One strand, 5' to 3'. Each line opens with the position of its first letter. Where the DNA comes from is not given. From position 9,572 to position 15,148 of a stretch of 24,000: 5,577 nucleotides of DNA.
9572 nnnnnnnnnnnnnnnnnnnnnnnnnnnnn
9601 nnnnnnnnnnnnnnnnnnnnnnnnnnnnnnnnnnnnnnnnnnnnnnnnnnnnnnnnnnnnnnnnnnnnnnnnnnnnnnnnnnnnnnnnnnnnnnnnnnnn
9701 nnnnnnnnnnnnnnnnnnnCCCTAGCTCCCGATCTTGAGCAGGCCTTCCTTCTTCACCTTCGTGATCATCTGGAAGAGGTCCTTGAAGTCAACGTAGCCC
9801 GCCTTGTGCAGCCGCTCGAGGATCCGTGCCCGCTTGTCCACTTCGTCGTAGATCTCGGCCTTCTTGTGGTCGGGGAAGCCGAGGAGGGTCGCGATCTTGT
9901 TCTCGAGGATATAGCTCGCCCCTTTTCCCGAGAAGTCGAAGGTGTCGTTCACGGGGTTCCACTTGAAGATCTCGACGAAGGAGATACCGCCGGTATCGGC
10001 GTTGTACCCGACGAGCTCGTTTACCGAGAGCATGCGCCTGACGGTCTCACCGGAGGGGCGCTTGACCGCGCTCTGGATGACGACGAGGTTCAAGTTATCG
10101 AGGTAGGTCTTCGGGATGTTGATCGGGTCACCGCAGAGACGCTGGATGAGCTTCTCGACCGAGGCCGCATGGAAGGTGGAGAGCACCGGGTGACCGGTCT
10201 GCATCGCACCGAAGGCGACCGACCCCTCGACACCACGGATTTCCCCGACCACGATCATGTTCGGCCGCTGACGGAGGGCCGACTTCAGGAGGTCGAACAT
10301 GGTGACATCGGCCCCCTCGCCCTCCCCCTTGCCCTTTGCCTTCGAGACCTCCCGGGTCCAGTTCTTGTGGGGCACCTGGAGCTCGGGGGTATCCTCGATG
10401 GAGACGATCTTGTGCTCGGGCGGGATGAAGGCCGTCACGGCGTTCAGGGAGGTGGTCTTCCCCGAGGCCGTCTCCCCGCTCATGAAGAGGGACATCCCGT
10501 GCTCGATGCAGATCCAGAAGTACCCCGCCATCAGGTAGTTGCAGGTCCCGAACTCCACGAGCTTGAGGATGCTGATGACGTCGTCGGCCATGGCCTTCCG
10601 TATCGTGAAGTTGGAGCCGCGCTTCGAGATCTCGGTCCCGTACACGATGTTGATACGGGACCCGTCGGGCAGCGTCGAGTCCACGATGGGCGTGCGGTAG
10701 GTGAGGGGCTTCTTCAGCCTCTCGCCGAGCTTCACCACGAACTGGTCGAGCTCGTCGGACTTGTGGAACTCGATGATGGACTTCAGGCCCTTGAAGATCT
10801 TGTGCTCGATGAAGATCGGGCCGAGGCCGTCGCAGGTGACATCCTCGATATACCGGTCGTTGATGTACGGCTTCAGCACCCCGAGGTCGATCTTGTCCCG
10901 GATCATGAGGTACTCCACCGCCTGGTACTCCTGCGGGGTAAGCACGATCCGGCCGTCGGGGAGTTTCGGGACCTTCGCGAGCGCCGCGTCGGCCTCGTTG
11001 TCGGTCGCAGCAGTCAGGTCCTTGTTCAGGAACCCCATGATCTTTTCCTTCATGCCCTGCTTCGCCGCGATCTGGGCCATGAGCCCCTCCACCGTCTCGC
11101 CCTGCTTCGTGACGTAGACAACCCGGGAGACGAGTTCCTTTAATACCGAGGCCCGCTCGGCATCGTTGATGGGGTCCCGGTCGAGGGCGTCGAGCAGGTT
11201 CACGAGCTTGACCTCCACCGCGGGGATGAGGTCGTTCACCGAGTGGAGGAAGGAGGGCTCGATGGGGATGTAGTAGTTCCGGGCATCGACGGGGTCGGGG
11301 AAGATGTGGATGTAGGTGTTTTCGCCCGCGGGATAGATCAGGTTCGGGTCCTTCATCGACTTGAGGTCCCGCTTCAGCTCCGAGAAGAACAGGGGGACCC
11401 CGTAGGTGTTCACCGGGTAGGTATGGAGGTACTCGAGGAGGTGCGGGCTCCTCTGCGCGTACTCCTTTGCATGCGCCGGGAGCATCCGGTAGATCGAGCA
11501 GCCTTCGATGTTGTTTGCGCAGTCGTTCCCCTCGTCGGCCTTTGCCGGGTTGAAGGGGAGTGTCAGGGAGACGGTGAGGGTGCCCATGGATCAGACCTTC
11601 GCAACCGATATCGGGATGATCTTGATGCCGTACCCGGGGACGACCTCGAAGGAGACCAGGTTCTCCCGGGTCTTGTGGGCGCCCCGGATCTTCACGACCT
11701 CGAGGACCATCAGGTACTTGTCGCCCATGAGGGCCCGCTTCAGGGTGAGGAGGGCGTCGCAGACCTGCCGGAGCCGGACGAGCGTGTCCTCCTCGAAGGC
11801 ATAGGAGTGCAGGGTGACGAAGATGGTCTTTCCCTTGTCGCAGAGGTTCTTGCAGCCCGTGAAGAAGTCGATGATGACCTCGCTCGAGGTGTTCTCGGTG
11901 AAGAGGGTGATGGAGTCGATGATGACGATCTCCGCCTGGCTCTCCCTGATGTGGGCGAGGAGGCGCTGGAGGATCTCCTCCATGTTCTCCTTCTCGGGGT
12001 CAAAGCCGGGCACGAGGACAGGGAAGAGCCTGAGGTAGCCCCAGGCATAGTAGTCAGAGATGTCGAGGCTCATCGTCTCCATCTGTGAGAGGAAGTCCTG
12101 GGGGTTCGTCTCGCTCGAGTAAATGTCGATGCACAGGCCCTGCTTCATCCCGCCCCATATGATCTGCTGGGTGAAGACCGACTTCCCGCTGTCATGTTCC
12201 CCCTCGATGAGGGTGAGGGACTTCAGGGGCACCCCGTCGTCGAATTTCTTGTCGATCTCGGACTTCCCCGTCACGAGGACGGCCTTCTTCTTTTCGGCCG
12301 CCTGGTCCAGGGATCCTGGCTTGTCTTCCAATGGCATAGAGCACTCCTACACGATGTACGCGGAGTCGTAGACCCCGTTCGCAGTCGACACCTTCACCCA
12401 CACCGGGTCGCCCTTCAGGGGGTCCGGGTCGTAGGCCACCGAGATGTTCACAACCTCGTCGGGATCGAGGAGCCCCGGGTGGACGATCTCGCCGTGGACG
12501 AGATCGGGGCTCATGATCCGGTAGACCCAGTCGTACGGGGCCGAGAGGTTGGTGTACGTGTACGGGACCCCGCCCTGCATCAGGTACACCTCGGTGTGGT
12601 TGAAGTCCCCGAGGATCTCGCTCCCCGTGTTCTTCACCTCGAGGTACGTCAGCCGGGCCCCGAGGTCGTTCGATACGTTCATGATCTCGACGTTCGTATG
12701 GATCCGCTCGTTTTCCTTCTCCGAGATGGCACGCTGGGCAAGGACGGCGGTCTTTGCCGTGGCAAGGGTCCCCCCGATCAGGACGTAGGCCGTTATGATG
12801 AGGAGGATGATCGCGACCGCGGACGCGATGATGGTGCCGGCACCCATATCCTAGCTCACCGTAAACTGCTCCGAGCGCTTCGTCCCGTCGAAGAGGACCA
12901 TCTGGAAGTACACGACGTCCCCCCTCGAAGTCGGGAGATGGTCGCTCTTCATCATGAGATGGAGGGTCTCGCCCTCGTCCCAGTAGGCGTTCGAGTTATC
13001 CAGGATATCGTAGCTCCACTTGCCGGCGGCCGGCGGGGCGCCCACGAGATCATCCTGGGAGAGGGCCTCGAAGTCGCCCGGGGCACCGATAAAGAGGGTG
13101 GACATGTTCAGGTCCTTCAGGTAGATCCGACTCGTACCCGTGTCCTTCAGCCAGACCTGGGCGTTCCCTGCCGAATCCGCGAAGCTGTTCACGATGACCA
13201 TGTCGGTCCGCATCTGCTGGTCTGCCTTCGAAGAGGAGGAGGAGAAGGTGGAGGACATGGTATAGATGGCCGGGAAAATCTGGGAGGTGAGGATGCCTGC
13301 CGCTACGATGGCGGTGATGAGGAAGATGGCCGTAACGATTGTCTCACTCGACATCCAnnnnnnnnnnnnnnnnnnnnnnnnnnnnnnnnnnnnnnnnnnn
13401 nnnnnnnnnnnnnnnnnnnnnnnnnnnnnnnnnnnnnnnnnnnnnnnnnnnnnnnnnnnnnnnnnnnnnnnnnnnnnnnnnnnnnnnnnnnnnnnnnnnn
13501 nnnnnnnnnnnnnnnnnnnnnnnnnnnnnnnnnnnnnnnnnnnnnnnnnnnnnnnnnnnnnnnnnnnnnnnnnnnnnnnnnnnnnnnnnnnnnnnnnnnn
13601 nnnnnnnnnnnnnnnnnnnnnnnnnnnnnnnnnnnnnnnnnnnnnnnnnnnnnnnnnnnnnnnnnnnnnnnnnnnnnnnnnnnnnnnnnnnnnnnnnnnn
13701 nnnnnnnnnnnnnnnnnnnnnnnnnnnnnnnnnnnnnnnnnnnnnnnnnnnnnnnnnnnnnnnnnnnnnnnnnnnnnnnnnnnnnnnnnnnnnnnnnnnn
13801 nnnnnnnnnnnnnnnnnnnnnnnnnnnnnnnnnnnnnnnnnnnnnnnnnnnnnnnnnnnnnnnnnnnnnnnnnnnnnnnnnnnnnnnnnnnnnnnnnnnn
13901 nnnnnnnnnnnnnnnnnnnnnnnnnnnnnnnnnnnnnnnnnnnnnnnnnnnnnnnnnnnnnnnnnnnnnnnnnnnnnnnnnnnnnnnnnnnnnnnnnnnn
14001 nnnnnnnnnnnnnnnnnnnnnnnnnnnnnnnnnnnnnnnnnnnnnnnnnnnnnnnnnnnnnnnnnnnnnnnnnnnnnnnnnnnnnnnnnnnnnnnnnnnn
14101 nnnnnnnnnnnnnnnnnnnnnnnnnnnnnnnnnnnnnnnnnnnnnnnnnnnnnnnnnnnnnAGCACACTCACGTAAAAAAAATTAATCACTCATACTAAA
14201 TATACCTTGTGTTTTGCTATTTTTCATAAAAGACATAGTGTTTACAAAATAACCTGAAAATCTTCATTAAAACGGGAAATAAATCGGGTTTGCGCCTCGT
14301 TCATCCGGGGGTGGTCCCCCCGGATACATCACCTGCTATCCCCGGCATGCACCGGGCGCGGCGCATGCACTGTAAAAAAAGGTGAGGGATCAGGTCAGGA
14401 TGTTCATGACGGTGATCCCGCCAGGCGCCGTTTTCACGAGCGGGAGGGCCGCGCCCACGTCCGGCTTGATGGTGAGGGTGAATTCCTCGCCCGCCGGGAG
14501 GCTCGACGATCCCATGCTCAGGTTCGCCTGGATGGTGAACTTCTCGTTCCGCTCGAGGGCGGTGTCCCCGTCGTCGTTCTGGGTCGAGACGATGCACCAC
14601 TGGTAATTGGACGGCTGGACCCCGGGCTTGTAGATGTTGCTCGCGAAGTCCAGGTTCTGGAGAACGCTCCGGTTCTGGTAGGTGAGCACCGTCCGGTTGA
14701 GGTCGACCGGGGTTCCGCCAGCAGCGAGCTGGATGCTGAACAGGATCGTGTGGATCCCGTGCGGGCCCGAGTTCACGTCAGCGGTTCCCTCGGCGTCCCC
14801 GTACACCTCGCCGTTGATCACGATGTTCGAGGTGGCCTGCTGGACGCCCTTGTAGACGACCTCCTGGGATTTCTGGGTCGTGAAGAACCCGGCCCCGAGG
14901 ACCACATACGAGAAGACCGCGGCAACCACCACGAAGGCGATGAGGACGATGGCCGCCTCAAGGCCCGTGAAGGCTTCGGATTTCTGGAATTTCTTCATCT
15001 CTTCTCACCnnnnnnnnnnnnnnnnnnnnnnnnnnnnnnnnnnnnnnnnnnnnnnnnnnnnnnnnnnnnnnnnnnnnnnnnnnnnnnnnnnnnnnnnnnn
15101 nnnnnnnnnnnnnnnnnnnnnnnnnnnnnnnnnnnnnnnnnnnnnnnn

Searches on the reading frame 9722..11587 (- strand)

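Call 63: search_protein_families(library=pfam, proteins=[window:9722-11587:-], max_evalue=0.00001)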
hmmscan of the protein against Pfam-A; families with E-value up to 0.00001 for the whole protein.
window:9722-11587:- (621 aa): 1 family
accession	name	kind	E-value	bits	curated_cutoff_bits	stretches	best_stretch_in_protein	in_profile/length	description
PF00437.27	T2SSE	-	7.2e-33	114.2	24.9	1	234-485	4-256/370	Type II/IV secretion system protein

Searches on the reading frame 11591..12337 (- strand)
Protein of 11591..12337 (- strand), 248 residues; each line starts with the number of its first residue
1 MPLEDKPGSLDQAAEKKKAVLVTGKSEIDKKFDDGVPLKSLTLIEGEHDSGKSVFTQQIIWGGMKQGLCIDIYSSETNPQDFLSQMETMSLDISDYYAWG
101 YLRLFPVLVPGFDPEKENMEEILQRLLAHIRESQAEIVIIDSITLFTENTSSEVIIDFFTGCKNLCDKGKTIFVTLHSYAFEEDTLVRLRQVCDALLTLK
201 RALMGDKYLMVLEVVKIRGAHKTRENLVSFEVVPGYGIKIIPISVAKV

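Call 63: search_protein_families(library=pfam, proteins=[window:11591-12337:-], max_evalue=0.00001)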
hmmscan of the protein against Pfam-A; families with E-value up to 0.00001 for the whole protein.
window:11591-12337:- (248 aa): 1 family
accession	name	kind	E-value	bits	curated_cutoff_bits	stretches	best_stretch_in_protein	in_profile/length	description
PF06745.19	ATPase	-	3.6e-24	85.8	26.6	1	23-243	3-229/231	KaiC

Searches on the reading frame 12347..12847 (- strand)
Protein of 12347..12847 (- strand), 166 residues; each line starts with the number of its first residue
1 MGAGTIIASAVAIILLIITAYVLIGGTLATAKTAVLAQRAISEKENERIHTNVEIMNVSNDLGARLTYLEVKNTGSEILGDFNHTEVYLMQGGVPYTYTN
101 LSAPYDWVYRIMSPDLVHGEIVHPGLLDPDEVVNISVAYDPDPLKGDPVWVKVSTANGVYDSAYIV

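Call 63: search_protein_families(library=pfam, proteins=[window:12347-12847:-], max_evalue=0.00001)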
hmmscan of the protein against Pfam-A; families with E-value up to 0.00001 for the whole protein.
window:12347-12847:- (166 aa): 1 family
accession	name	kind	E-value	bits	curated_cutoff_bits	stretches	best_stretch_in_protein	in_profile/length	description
PF01917.21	Arch_flagellin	-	1.1e-09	39.3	29.5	1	6-159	4-156/162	Archaebacterial flagellin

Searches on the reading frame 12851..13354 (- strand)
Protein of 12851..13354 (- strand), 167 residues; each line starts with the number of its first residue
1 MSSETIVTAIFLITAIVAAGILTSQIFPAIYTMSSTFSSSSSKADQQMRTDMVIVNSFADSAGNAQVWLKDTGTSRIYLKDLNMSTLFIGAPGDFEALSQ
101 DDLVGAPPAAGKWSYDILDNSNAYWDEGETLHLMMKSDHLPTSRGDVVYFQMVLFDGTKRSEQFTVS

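Call 63: search_protein_families(library=pfam, proteins=[window:12851-13354:-], max_evalue=0.00001)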
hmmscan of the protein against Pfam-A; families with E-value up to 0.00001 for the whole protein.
window:12851-13354:- (167 aa): 1 family
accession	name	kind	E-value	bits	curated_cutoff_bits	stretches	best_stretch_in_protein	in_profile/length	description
PF01917.21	Arch_flagellin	-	1.2e-07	32.7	29.5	1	4-160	3-158/162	Archaebacterial flagellin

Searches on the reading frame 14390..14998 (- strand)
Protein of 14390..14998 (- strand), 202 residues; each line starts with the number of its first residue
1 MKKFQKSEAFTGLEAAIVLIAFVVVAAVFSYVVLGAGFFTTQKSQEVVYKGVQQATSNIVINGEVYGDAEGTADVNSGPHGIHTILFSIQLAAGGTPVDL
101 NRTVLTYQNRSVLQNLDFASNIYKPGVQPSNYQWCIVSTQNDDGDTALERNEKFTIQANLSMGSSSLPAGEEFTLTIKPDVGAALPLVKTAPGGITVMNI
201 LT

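Call 64: search_protein_families(library=pfam, proteins=[window:14390-14998:-], max_evalue=0.00001)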
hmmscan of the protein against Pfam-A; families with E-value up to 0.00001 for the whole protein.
window:14390-14998:- (202 aa): 1 family
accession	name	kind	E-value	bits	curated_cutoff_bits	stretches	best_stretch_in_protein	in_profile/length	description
PF01917.21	Arch_flagellin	-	1.6e-35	123.3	29.5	1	9-185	1-158/162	Archaebacterial flagellin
